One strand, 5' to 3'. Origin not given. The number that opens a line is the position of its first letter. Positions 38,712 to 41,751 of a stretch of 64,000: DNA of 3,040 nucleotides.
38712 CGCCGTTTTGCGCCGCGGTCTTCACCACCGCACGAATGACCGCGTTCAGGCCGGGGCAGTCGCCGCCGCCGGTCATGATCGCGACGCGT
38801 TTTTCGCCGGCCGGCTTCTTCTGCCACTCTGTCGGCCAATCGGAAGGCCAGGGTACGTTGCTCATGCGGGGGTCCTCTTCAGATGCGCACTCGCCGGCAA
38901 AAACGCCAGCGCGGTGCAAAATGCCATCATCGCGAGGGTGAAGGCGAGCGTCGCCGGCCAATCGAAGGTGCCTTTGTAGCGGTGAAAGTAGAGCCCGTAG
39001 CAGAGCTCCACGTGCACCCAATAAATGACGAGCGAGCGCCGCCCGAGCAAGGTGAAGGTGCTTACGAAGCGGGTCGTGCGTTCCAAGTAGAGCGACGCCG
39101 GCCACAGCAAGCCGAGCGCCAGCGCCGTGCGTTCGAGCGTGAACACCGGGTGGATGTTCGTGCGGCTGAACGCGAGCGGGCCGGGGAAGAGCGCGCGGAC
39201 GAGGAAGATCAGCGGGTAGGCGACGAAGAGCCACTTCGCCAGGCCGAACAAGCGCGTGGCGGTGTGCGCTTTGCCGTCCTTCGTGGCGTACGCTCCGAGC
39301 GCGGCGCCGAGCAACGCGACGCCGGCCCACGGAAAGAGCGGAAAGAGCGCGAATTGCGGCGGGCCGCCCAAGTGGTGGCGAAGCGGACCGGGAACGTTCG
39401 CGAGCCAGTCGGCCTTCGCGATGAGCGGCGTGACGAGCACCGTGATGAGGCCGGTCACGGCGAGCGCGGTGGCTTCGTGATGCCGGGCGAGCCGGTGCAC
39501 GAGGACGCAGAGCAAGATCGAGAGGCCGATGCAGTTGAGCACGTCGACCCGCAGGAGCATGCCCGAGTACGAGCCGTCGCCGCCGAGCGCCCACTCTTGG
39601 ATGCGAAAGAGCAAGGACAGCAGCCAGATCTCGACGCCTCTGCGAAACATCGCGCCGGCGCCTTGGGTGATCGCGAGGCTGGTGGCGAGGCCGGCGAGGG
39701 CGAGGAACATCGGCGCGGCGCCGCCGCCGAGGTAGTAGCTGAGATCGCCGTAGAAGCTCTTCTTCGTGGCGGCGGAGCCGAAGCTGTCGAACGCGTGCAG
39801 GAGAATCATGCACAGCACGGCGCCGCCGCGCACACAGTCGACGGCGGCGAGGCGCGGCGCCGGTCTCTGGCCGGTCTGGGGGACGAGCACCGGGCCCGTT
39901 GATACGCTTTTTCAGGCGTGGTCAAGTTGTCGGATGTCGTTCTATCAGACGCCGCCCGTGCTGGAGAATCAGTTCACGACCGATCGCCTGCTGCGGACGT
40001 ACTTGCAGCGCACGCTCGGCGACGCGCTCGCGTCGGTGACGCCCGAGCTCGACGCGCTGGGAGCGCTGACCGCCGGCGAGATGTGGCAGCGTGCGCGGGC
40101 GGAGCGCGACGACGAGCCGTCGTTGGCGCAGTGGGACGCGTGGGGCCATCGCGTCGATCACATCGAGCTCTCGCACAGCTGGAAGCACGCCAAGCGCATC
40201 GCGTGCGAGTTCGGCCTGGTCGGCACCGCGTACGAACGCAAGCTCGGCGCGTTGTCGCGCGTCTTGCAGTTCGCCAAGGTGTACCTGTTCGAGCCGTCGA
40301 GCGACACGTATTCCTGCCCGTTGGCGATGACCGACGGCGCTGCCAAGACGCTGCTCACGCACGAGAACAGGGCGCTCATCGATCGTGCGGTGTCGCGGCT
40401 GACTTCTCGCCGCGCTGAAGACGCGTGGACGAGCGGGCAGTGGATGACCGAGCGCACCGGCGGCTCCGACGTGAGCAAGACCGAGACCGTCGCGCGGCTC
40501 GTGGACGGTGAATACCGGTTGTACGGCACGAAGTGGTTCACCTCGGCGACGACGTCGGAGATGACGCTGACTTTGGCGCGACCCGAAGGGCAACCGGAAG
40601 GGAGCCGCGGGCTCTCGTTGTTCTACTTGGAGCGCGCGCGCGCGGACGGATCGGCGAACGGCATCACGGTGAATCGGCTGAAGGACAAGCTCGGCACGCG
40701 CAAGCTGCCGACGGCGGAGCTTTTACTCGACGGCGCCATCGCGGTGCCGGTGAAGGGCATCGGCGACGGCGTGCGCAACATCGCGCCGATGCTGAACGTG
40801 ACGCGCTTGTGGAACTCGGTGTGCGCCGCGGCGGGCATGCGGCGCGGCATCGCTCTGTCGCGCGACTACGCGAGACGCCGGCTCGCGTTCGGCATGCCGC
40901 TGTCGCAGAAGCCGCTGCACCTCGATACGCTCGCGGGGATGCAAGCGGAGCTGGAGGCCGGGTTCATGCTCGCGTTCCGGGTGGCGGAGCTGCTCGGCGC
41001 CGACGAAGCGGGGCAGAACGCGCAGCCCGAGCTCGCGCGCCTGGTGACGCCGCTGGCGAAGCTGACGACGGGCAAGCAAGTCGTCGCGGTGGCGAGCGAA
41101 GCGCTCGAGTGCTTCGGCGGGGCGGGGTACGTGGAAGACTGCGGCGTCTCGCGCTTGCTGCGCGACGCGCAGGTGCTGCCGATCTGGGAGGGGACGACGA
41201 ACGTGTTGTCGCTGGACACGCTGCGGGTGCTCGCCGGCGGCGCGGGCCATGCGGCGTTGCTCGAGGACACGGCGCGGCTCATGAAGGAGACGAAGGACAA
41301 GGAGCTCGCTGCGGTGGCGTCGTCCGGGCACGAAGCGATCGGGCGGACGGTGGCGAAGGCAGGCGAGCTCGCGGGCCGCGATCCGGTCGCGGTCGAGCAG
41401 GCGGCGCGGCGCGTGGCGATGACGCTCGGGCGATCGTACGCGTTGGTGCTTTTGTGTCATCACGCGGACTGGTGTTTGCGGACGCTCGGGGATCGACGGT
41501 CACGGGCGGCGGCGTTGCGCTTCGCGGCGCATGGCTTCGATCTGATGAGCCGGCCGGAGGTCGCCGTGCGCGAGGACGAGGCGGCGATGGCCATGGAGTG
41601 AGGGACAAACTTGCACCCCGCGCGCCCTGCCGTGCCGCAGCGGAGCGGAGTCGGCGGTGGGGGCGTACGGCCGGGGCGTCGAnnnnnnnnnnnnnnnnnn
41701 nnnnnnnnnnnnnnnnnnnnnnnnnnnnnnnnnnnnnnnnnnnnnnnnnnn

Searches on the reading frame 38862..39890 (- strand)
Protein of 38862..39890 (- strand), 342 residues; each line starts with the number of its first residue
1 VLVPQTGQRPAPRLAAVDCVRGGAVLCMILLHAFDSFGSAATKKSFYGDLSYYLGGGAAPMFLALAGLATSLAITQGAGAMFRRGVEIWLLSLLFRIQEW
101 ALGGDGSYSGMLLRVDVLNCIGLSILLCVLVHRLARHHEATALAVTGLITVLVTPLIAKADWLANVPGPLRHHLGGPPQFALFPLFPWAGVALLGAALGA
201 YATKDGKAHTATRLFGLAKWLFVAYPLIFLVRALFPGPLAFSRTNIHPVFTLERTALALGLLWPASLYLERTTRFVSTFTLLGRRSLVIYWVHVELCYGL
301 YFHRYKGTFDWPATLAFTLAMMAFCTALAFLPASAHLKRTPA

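Call 41: search_protein_families(library=pfam, proteins=[window:38862-39890:-], max_evalue=0.001)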
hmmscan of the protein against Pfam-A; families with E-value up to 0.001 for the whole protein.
window:38862-39890:- (342 aa): 2 families
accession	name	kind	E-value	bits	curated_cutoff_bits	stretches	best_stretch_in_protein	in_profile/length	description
PF07786.18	HGSNAT_cat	-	1.1e-24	87.6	22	1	13-211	1-193/222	Heparan-alpha-glucosaminide N-acetyltransferase, catalytic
PF10129.15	OpgC_C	-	0.00098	18.6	21.4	0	180-331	188-352/358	OpgC protein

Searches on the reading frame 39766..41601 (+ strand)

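Call 41: search_protein_families(library=pfam, proteins=[window:39766-41601:+], max_evalue=0.001)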
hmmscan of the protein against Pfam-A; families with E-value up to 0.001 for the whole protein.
window:39766-41601:+ (611 aa): 6 families
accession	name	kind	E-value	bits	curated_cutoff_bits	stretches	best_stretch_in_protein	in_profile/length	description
PF00441.29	Acyl-CoA_dh_1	-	3.6e-28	99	22.4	1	333-484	1-144/150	Acyl-CoA dehydrogenase, C-terminal domain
PF02770.24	Acyl-CoA_dh_M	-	1.9e-18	66.8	33.3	1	225-322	2-95/97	Acyl-CoA dehydrogenase, middle domain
PF18158.6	AidB_N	-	2.8e-16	60.4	22.9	1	67-216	9-153/156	Adaptive response protein AidB N-terminal domain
PF08028.16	Acyl-CoA_dh_2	-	5.4e-07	30.4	22.7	1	359-476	12-131/134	Acyl-CoA dehydrogenase, C-terminal domain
PF22217.1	ACDH-11_C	-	1.5e-06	29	27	1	504-587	13-93/122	Acyl-CoA dehydrogenase 11 C-terminal domain-like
PF22924.1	ACOX_C_alpha1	-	9e-06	26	27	1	427-489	106-168/169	Acyl-CoA oxidase, C-alpha1 domain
